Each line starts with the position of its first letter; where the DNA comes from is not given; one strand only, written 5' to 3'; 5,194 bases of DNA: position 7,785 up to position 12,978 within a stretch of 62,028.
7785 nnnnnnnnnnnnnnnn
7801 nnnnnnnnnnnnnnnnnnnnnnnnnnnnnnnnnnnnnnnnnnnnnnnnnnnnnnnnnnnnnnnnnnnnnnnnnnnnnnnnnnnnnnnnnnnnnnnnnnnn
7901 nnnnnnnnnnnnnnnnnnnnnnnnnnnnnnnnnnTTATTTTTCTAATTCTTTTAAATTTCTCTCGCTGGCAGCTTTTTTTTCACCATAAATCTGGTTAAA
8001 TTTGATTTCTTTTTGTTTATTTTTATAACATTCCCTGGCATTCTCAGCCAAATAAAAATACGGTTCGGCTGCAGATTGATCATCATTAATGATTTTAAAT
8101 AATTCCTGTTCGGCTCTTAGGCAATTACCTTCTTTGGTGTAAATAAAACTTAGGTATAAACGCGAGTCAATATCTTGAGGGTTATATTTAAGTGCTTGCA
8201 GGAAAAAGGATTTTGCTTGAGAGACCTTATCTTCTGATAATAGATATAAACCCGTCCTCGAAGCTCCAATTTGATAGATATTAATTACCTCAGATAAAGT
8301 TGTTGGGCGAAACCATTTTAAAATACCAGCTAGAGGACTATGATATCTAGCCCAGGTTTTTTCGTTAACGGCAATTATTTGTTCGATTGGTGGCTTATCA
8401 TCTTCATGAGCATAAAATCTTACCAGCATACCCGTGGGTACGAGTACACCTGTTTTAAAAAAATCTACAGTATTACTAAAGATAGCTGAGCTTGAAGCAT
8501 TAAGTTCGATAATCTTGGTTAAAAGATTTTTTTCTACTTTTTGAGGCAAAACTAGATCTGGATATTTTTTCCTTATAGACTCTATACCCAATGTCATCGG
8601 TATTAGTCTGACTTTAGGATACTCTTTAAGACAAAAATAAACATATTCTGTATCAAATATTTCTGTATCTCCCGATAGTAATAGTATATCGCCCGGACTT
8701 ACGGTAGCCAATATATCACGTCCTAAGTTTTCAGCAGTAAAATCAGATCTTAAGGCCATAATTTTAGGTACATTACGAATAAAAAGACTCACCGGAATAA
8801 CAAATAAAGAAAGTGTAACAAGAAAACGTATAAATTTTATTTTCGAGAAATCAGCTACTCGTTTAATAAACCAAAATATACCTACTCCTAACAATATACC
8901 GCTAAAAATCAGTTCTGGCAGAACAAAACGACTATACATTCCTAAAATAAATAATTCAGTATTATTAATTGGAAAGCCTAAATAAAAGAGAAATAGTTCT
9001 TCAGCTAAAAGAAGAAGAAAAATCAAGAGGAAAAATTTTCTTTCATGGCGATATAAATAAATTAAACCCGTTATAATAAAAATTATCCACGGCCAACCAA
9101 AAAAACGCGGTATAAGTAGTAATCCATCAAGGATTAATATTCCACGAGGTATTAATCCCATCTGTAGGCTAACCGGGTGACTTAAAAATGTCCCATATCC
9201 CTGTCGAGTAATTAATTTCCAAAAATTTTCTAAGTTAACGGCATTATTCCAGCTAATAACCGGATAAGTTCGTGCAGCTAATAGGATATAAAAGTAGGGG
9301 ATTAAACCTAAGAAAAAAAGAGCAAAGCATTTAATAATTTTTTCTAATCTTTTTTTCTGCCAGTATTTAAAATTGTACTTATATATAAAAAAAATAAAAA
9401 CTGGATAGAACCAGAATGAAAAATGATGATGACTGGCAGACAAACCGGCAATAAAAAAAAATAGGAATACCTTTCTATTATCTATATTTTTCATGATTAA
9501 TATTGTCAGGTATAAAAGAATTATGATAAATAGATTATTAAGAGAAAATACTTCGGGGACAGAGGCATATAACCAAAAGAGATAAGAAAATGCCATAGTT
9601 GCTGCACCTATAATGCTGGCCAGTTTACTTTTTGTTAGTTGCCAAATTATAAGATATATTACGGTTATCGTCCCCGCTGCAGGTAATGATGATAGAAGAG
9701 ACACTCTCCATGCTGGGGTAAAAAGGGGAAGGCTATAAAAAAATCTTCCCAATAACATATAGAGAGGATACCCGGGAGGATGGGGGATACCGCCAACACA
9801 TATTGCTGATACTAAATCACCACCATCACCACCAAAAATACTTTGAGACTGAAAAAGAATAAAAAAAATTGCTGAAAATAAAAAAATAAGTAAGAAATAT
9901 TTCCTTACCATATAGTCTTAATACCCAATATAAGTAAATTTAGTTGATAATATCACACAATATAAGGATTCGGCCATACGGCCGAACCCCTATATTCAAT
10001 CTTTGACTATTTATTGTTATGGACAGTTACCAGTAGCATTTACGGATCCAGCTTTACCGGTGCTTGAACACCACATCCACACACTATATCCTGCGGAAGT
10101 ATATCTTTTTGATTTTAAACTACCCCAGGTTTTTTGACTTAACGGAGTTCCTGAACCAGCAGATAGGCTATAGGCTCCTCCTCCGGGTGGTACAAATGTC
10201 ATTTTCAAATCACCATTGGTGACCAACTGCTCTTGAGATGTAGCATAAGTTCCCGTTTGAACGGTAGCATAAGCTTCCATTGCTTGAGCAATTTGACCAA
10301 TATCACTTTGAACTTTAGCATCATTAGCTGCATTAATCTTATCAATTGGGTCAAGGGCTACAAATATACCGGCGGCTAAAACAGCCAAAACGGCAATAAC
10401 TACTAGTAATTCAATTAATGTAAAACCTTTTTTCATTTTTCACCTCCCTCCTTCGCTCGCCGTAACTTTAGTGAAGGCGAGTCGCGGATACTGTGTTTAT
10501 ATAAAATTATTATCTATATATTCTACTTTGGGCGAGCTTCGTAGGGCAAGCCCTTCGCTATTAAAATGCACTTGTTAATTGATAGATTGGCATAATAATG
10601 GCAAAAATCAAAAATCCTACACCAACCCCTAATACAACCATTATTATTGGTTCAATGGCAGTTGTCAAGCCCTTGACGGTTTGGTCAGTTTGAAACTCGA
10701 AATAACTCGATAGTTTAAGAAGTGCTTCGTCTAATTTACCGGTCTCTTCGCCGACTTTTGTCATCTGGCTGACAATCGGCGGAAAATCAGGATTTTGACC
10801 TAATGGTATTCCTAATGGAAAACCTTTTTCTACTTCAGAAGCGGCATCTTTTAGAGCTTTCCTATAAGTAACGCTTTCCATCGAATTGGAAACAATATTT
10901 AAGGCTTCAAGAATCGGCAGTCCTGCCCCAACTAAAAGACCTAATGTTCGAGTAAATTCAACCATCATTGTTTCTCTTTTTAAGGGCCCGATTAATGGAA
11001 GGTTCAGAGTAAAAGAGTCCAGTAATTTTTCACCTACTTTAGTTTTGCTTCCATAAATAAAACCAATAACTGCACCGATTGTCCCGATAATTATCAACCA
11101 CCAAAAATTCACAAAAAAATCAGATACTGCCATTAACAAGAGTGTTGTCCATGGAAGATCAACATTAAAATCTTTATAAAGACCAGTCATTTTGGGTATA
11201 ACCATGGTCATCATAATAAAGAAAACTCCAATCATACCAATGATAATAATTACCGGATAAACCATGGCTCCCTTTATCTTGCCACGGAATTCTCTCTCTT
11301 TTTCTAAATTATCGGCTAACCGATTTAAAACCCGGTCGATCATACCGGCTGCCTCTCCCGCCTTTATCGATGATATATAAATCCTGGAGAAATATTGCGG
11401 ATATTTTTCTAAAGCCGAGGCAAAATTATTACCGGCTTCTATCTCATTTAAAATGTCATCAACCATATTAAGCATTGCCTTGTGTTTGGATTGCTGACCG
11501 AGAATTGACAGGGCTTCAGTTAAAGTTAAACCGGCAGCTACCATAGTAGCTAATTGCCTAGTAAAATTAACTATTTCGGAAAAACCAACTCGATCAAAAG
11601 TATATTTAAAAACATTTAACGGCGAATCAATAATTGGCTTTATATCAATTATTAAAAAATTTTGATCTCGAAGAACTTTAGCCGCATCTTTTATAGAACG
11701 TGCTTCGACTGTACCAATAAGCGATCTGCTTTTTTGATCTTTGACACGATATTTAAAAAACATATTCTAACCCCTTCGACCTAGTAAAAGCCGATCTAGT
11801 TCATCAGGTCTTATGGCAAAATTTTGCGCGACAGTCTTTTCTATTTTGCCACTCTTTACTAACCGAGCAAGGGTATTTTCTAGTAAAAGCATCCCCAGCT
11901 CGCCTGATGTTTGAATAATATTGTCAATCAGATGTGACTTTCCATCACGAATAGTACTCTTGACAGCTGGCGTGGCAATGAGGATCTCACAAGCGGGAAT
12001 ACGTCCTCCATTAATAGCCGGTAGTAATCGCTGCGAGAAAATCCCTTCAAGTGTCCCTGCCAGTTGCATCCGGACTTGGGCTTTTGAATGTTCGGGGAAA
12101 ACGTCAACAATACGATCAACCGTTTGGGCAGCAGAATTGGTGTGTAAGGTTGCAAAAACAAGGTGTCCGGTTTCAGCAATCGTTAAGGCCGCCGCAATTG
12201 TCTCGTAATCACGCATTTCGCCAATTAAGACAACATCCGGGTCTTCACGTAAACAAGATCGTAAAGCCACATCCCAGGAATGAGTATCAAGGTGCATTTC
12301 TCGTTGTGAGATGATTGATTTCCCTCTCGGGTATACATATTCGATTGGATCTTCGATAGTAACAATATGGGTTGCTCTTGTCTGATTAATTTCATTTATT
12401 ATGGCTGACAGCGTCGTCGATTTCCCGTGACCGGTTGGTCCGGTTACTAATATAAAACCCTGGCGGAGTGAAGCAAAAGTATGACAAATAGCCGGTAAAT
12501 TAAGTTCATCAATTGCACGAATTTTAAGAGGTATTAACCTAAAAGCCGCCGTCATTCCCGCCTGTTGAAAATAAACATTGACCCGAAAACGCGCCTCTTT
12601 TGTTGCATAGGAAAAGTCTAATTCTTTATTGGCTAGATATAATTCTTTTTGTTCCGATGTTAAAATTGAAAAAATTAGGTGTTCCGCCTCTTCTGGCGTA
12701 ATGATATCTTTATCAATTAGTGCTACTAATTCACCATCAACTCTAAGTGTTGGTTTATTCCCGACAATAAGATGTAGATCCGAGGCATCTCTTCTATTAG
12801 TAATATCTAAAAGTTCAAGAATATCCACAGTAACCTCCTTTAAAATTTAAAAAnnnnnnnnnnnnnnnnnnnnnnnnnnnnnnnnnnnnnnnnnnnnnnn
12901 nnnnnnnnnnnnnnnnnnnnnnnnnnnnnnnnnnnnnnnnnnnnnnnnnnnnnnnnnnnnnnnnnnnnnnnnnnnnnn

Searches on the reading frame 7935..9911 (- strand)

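Call 25: search_protein_families(library=pfam, proteins=[window:7935-9911:-], max_evalue=0.00001)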
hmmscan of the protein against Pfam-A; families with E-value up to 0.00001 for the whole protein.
window:7935-9911:- (658 aa): 1 family
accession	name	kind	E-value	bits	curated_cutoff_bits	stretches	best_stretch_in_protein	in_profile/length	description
PF11028.14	TMEM260-like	-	1.7e-26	93.6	24.2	1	29-181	1-175/179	Protein O-mannosyl-transferase TMEM260-like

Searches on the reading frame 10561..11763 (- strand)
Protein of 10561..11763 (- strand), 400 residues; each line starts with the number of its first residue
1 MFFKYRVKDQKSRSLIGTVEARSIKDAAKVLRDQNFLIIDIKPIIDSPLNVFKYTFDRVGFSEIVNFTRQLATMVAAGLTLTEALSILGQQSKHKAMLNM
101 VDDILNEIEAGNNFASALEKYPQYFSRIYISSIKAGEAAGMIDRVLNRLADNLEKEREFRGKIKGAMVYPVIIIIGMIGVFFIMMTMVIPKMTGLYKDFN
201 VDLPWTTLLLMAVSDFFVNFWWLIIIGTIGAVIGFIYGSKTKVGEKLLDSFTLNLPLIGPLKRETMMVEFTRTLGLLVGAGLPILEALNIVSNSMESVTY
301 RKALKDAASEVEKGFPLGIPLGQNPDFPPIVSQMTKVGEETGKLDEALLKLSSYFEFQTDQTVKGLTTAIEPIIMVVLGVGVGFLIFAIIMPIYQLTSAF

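Call 25: search_protein_families(library=pfam, proteins=[window:10561-11763:-], max_evalue=0.00001)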
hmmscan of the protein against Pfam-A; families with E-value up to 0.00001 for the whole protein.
window:10561-11763:- (400 aa): 1 family
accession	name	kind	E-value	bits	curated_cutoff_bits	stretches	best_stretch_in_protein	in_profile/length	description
PF00482.28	T2SSF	-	5e-63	211.1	25.2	2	67-190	1-125/125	Type II secretion system (T2SS), protein F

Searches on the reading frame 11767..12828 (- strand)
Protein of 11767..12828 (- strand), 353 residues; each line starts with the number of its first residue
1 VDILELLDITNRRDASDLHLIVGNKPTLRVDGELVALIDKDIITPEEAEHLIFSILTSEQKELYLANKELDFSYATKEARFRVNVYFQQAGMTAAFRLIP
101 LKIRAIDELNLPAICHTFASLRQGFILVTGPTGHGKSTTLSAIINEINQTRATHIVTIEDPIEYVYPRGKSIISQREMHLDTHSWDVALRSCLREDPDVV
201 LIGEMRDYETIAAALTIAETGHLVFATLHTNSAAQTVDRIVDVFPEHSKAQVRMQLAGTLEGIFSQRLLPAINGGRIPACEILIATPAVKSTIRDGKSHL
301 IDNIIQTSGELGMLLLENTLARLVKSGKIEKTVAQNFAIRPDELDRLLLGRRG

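Call 25: search_protein_families(library=pfam, proteins=[window:11767-12828:-], max_evalue=0.00001)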
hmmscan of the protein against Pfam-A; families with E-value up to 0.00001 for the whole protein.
window:11767-12828:- (353 aa): 1 family
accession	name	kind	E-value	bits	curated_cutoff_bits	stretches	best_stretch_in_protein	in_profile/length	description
PF00437.27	T2SSE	-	2.6e-43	148.5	24.9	1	69-271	82-280/370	Type II/IV secretion system protein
